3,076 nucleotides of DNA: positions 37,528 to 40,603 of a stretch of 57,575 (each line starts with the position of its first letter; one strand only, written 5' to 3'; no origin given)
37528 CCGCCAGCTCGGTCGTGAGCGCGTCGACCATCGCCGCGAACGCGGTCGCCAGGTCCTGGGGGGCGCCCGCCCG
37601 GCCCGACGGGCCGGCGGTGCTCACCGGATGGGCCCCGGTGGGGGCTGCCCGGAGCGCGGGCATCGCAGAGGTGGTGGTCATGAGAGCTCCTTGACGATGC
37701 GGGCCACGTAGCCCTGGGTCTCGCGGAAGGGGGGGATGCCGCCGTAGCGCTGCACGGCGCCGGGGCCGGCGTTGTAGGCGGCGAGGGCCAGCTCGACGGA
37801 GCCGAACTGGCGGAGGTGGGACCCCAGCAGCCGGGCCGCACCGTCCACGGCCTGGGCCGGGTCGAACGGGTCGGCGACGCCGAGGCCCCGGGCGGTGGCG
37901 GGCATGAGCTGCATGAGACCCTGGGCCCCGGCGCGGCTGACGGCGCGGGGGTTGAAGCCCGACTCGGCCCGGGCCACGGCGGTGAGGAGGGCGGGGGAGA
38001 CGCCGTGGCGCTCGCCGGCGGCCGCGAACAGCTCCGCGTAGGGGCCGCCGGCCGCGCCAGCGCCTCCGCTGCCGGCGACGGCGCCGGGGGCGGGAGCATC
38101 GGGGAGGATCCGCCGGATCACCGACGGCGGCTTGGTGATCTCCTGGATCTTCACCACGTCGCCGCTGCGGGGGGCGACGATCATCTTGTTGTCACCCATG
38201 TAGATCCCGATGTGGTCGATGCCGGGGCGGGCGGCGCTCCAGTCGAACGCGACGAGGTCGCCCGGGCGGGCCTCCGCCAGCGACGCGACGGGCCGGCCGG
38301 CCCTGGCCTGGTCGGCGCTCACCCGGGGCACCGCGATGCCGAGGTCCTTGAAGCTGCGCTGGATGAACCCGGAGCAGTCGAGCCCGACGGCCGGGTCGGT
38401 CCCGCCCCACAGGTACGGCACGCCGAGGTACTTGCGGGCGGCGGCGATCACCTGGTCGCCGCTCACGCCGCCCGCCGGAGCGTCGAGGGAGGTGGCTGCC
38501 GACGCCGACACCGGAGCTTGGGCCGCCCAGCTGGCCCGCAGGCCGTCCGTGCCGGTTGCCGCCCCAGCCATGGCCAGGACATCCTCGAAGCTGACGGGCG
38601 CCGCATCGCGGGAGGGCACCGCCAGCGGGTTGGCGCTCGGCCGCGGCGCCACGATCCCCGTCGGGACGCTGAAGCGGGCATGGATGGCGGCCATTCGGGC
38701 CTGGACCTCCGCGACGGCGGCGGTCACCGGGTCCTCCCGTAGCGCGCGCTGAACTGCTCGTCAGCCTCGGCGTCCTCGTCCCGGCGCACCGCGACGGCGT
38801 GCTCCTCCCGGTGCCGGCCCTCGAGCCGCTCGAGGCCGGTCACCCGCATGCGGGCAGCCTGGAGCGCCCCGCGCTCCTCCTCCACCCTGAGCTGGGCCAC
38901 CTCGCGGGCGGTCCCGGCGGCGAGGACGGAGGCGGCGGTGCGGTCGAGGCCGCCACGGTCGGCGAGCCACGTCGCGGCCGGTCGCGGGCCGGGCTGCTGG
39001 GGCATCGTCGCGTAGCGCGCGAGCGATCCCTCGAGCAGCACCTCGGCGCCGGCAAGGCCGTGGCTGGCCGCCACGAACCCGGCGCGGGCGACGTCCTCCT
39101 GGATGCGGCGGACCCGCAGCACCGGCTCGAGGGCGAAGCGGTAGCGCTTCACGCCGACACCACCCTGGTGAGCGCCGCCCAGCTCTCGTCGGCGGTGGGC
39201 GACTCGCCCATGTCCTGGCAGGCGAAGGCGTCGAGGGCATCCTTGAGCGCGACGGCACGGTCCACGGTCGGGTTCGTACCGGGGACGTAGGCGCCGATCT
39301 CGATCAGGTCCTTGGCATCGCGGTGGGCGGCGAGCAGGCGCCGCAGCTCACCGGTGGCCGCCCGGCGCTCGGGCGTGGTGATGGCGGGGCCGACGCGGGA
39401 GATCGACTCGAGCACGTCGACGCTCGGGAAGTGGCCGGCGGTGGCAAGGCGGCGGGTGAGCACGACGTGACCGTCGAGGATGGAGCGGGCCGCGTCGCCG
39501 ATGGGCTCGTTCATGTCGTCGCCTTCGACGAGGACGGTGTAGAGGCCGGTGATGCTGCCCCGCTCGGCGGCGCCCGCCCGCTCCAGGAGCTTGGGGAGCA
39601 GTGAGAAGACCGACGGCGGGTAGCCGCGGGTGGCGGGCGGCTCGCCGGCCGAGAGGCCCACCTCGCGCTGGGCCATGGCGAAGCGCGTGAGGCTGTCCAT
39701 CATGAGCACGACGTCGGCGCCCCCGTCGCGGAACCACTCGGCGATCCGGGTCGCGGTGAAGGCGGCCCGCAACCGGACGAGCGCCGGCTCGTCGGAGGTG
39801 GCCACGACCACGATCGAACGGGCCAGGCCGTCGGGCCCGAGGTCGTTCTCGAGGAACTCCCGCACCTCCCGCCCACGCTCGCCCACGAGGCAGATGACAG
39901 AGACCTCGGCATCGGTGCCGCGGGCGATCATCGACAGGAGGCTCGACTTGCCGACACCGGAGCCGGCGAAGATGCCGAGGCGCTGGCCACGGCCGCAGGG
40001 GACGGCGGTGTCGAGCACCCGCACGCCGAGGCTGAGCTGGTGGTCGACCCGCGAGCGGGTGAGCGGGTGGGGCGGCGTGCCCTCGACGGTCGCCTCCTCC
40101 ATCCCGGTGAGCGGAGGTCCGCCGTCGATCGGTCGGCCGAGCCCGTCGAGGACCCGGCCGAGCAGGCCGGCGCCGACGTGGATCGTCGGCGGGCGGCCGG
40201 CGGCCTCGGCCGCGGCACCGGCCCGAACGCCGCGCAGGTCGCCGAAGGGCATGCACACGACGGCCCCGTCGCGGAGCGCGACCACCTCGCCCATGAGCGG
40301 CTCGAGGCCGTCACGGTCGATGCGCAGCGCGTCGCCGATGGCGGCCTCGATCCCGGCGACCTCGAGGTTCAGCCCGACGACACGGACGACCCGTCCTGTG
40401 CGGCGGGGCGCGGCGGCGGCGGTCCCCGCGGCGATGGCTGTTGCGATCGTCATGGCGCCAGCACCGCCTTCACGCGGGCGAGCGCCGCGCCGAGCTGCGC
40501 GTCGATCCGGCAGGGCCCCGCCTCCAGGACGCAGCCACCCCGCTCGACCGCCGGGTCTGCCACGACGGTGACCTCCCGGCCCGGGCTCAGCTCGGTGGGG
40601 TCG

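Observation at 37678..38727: Signal-peptide-less P60 endopeptidase + SLT lytic transglycosylase fusion embedded between fliJ and fliK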

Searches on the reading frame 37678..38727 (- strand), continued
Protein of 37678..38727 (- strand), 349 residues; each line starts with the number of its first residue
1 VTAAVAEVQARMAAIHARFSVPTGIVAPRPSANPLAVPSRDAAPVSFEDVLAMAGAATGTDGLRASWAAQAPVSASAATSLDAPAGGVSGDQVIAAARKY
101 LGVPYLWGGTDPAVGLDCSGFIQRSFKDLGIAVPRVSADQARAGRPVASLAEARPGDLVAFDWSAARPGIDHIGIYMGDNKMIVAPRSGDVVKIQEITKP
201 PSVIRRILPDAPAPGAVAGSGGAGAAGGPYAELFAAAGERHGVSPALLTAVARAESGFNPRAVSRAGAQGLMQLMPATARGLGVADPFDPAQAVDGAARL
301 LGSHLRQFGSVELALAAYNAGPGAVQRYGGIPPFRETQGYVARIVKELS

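Call 30: search_solved_structures(query=A2, max_evalue=0.001, show_alignments=2)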
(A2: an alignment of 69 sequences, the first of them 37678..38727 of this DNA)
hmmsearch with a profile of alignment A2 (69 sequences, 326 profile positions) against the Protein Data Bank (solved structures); distinct sequences matched with E-value up to 0.001: 86 (the best 60 are shown).
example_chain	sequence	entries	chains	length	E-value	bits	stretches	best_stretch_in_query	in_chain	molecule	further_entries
8v3w_H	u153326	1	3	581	4.2e-31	111.5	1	61-183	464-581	Hub-Hydrolase (CD1368)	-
7cfl_A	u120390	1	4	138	7e-30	107.5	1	60-175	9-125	Putative cell wall hydrolase phosphatase-associated protein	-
6b8c_A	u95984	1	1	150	7e-29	104.2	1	47-173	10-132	NLP/P60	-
3h41_A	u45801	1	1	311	1.7e-27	99.7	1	60-179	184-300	NLP/P60 family protein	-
4hpe_A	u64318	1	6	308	9.5e-27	97.2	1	59-161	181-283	Putative cell wall hydrolase Tn916-like,CTn1-Orf17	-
4fdy_A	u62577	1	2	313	6e-26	94.6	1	59-160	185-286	Similar to lipoprotein, NLP/P60 family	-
9ubf_A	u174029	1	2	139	7.4e-26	94.3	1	61-161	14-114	Cell wall hydrolase Tn916-like,CTn7-Orf16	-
3pbi_A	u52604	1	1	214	1.3e-24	90.1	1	47-175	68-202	INVASION PROTEIN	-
2xiv_A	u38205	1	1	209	4.6e-24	88.4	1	48-175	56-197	HYPOTHETICAL INVASION PROTEIN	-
3ne0_A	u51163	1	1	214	5.3e-24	88.2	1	49-175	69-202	Resuscitation promoting factor Interacting Protein A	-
3pbc_A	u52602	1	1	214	5.3e-24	88.2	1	49-175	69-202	INVASION PROTEIN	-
4xcm_A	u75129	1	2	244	7.3e-24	87.7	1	69-176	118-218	Cell wall-binding endopeptidase-related protein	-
8er5_A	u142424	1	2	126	1.3e-23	86.9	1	62-170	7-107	NlpC/P60 domain-containing protein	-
8idc_E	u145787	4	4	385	1.5e-23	86.7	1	60-172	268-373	NlpC/P60 family protein | Probable endopeptidase MT2245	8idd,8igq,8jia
4q4t_A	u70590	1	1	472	1.9e-22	83.1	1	49-175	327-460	Peptidoglycan endopeptidase RipA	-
6biq_A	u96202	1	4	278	1.2e-21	80.4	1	57-177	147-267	Clan CA, family C40, NlpC/P60 superfamily cysteine peptidase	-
8ev4_A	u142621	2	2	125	6.8e-20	74.7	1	61-173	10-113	Clan CA, family C40, NlpC/P60 superfamily cysteine peptidase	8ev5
6bim_A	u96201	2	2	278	2.4e-19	72.9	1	58-181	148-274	Clan CA, family C40, NlpC/P60 superfamily cysteine peptidase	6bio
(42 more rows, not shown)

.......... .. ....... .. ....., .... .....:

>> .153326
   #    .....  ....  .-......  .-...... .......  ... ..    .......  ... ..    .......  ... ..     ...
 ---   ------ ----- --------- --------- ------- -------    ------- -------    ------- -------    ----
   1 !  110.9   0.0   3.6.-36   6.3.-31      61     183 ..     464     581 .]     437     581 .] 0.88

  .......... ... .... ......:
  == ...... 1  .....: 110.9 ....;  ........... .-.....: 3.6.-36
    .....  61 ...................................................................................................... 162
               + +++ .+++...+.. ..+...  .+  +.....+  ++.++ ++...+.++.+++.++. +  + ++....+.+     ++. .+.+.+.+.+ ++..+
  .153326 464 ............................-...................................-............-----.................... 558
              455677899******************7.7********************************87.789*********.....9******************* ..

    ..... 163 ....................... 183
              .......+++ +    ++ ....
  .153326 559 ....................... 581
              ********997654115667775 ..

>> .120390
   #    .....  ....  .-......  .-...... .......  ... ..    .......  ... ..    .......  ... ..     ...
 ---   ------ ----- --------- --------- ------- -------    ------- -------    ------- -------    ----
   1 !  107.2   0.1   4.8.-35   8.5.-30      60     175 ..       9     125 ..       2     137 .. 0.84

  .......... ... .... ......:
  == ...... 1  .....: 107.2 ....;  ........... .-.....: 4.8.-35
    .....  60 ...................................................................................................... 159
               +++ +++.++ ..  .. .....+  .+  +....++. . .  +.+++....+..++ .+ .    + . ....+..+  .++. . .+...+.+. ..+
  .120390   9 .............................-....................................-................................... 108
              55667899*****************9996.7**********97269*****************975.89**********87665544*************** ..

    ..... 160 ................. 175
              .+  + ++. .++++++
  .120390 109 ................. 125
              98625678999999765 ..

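Call 42: find_homologous_proteins(query=L025:5669-6310:+, max_evalue=1e-10)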
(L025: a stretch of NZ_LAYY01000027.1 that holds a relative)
Query L025:5669-6310:+ (213 aa): 7986 proteins with E <= 1e-10 among 8000 candidates; the best 120 are listed.
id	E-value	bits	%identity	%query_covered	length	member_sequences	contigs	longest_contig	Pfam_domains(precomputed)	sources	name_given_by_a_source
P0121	5.8e-125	433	92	100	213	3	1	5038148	PF01464.26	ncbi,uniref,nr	ncbi:lytic transglycosylase domain-containing protein [Bacillus sp. FJAT-27251]|uniref:lytic transgl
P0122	3.9e-95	336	74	100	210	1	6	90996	PF01464.26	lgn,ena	-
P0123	1.6e-93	330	73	100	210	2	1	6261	PF01464.26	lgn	-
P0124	4.2e-93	329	71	100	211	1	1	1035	PF13406.12,PF01464.26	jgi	jgi:soluble lytic murein transglycosylase-like protein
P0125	8.0e-92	325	71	100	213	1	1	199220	PF01464.26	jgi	jgi:soluble lytic murein transglycosylase-like protein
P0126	9.0e-92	325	72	100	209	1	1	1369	PF01464.26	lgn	-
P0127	1.4e-90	321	71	100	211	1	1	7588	PF13406.12,PF01464.26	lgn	-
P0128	2.3e-89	317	70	100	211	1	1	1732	PF13406.12,PF01464.26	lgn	-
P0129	2.2e-88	314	70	100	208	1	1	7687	PF01464.26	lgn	-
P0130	6.5e-88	312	69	100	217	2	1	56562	PF13406.12,PF01464.26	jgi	-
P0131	5.7e-87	309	68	100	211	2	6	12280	PF01464.26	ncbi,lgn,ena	-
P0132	2.6e-86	307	68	100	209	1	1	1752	PF01464.26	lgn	-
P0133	6.7e-83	296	66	99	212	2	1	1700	PF01464.26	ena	-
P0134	1.7e-76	275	65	100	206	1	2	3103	PF01464.26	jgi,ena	-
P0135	2.6e-76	274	63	100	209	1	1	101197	PF01464.26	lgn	-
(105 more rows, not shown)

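Call 43: predict_structure(alignment_id=A2)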
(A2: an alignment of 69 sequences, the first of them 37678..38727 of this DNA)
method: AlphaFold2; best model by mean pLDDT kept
length: 349 residues; sequences in the alignment: 69
mean_pLDDT: 82.3   pTM: 0.46
mean pLDDT of the five models: 82.3, 82.0, 81.7, 80.8, 80.3
residues with pLDDT >= 90: 211; 70-90: 58; 50-70: 25; < 50: 55
segments of 3 or more residues with pLDDT < 50: 24-28, 30-42, 58-84, 215-224
pLDDT, mean of each block of 10 residues (from residue 1): 83 83 50 44 62 57 36 40 65 96 97 98 97 92 94 96 87 95 96 97 93 48 57 95 96 88 74 90 93 96 98 98 98 98 96
secondary structure, 60 per line:
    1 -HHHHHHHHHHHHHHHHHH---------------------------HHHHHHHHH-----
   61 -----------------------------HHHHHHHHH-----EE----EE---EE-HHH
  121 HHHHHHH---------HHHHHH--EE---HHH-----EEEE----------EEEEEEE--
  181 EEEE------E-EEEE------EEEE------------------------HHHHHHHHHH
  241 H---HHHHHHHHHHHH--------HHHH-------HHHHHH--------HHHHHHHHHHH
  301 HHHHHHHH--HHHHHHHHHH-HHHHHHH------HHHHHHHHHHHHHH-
elements in order: H2-19 H47-55 H90-98 H118-127 H137-142 E158-161 E172-178 E181-184 E193-196 E203-206 H231-241 H245-256 H265-268 H276-281 H290-308 H311-320 H322-328 H335-348

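Call 47: fold_search(model_id=the predicted structure, library=pdb)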
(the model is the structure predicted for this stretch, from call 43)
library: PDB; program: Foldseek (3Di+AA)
matches with E <= 10: 306; with E <= 0.001: 99
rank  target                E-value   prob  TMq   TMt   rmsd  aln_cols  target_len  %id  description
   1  3h41                  1.8e-09  1.00  0.33  0.38   2.1       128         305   34  CRYSTAL STRUCTURE OF A NLPC/P60 FAMILY PROTEIN (BCE_2878) FROM BACILLUS CEREUS ATCC 10987 AT 1.79 A RESOLUTION (released 2009-05-05)
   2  8xup_J                3.6e-09  1.00  0.30  0.70   2.6       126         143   32  Crystal structure of lipoprotein NlpI in complex with MepS (released 2024-06-05)
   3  7cfl_A                4.0e-09  1.00  0.32  0.84   1.8       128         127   39  X-ray structure of autolysin Acd24020 catalytic domain from Clostridium difficile (released 2020-11-25)
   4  6b8c                  4.3e-09  1.00  0.31  0.90   2.1       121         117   33  Crystal structure of NlpC/p60 domain of peptidoglycan hydrolase SagA (released 2019-01-16)
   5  8v3w_H                4.8e-09  1.00  0.32  0.19   2.5       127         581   37  CryoEM Structure of Diffocin - precontracted - Baseplate - focused refinement on triplex region (released 2024-08-28)
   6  8xup_E                1.6e-08  1.00  0.30  0.73   2.3       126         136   32  Crystal structure of lipoprotein NlpI in complex with MepS (released 2024-06-05)
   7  7v6t_A                1.7e-08  1.00  0.30  0.77   2.4       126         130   32  Crystal structure of bacterial peptidase (released 2022-08-24)
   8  7cfl_B                2.0e-08  1.00  0.31  0.86   1.6       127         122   39  X-ray structure of autolysin Acd24020 catalytic domain from Clostridium difficile (released 2020-11-25)
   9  7v6u_A                2.0e-08  1.00  0.30  0.78   2.6       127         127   31  Crystal structure of bacterial peptidase (released 2022-08-24)
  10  8xup_G                3.0e-08  1.00  0.30  0.68   2.4       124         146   32  Crystal structure of lipoprotein NlpI in complex with MepS (released 2024-06-05)
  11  7v6s_A                3.3e-08  1.00  0.30  0.81   2.5       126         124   31  Crystal structure of bacterial peptidase (released 2022-08-24)
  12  7v6t_B                5.2e-08  1.00  0.30  0.83   2.2       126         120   32  Crystal structure of bacterial peptidase (released 2022-08-24)
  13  7v6u_B                5.5e-08  1.00  0.30  0.78   2.5       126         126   32  Crystal structure of bacterial peptidase (released 2022-08-24)
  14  8xud_J                6.5e-08  1.00  0.31  0.69   2.4       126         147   32  Crystal structure of adaptor NlpI in complex with endopeptidase MepS and PDZ-protease Prc (released 2024-06-05)
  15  3pbi                  6.9e-08  1.00  0.30  0.51   3.0       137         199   32  Structure of the peptidoglycan hydrolase RipB (Rv1478) from Mycobacterium tuberculosis at 1.6 resolution (released 2011-08-31)
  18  4hpe_A                1.0e-07  1.00  0.31  0.37   2.1       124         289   31  Crystal structure of a putative cell wall hydrolase (CD630_03720) from Clostridium difficile 630 at 2.38 A resolution (released 2012-11-28)
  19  8er5_B                1.0e-07  1.00  0.30  0.80   3.6       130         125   32  Crystal Structure of NlpC/P60 domain from Clostridium innocuum NlpC/P60 domain-containing protein CI_01448. (released 2023-10-18)
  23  8er5_A                1.3e-07  1.00  0.30  0.79   2.9       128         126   30  Crystal Structure of NlpC/P60 domain from Clostridium innocuum NlpC/P60 domain-containing protein CI_01448. (released 2023-10-18)
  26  4hpe_D                2.5e-07  1.00  0.31  0.37   2.1       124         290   31  Crystal structure of a putative cell wall hydrolase (CD630_03720) from Clostridium difficile 630 at 2.38 A resolution (released 2012-11-28)
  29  3i86_B                2.9e-07  1.00  0.31  0.75   2.5       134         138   30  Crystal structure of the P60 Domain from M. avium subspecies paratuberculosis antigen MAP1204 (released 2010-07-21)
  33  3i86_A                3.8e-07  1.00  0.31  0.76   2.6       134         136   30  Crystal structure of the P60 Domain from M. avium subspecies paratuberculosis antigen MAP1204 (released 2010-07-21)
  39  4fdy_A                7.1e-07  1.00  0.32  0.37   3.9       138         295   29  Crystal structure of a similar to lipoprotein, NLP/P60 family (SAV0400) from Staphylococcus aureus subsp. aureus Mu50  (released 2012-07-25)
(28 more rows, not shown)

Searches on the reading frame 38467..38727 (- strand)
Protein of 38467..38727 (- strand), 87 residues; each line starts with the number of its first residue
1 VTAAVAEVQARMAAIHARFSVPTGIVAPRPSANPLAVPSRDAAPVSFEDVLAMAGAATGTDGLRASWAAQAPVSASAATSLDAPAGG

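Call 27: search_protein_families(library=pfam, proteins=[window:38467-38727:-], max_evalue=10)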
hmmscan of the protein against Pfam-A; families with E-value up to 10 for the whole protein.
seq(87 aa): 1 family
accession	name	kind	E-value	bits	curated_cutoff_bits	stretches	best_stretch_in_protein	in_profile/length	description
PF10686.14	YAcAr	-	0.08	13.2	28.2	1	49-73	30-54/66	YspA, cpYpsA-related SLOG family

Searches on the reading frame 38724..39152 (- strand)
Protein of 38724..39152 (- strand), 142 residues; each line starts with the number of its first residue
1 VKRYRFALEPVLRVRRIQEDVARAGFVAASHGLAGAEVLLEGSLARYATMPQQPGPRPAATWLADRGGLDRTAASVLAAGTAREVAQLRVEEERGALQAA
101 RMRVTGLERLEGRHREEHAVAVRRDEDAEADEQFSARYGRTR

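Call 3: search_protein_families(library=pfam, proteins=[window:38724-39152:-], max_evalue=0.01)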
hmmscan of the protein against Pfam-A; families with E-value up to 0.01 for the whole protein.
window:38724-39152:- (142 aa): 1 family
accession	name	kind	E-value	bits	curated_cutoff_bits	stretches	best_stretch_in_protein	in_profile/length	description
PF02050.21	FliJ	-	0.0005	20.7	28.4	1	86-137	71-122/123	Flagellar FliJ protein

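Call 4: search_protein_families(library=ncbifam, proteins=[window:38724-39152:-], max_evalue=0.01)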
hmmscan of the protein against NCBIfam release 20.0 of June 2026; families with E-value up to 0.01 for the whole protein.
window:38724-39152:- (142 aa): 1 family
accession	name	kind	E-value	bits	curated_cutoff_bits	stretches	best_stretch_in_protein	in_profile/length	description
TIGR02473.1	flagell_FliJ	equivalog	1.5e-06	28.6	50.45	1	6-139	2-140/141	flagellar export protein FliJ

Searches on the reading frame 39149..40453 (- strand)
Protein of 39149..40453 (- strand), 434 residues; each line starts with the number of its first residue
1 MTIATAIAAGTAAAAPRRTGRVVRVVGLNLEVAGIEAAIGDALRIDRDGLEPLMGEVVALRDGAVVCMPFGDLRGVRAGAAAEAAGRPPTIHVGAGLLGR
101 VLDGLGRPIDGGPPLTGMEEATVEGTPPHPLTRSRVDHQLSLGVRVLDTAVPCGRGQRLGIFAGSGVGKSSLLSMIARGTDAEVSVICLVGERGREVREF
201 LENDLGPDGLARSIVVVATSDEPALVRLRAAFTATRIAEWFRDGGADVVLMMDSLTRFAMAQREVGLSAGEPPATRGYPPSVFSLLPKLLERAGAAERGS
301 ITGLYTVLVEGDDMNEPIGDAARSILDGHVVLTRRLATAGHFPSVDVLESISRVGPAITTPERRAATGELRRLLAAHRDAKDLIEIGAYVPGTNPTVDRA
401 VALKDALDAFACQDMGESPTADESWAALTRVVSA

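Call 3: search_protein_families(library=pfam, proteins=[window:39149-40453:-], max_evalue=0.01)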
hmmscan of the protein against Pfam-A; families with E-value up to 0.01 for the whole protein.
window:39149-40453:- (434 aa): 4 families
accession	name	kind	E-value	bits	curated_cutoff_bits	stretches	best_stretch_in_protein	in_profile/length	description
PF00006.31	ATP-synt_ab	-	5e-87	291.4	29.5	1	143-352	1-213/213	ATP synthase alpha/beta family, nucleotide-binding domain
PF18269.6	T3SS_ATPase_C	-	8.9e-22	77.2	22.7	1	359-429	1-71/72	T3SS EscN ATPase C-terminal domain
PF02874.29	ATP-synt_ab_N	-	2.9e-06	28.1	20.9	1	22-83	1-66/69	ATP synthase alpha/beta family, beta-barrel domain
PF00005.33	ABC_tran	-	0.0057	17.7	25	0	153-184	8-39/137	ABC transporter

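Call 57: find_related_loci(query=window:39149-40453:-, collection=metagenome_contigs, flank=5000)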
Query window:39149-40453:- (434 aa) in metagenome_contigs; peptide patterns used: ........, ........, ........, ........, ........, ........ (x = any residue, [..] = any of these).
600 stretches matched a pattern (row limit reached: there are more); 569 encode a relative of the query (tblastn E <= 1e-3); the best 80 are kept; 80 distinct loci.
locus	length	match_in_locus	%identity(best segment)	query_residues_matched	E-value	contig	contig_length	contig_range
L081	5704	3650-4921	78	13-434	0e+0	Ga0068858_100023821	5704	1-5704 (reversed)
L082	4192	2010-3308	72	1-434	0e+0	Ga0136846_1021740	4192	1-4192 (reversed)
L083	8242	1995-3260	75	12-434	0e+0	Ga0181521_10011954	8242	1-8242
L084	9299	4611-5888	72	8-434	0e+0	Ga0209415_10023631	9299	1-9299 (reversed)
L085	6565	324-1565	76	19-433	0e+0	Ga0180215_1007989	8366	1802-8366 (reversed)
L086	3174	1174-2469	73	16-434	0e+0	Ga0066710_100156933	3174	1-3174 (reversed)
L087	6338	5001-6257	73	12-430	0e+0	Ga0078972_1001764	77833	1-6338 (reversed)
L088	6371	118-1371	73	16-433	0e+0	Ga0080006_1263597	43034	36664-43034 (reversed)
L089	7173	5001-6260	73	7-425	0e+0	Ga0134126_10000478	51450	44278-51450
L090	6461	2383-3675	70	3-434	0e+0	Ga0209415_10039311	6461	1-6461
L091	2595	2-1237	73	22-434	0e+0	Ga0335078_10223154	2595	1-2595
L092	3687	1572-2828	72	13-432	0e+0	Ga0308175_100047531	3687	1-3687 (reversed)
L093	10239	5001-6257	68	14-433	0e+0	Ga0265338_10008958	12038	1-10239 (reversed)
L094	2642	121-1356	70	20-432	0e+0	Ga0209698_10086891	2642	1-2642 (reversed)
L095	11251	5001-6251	69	12-428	0e+0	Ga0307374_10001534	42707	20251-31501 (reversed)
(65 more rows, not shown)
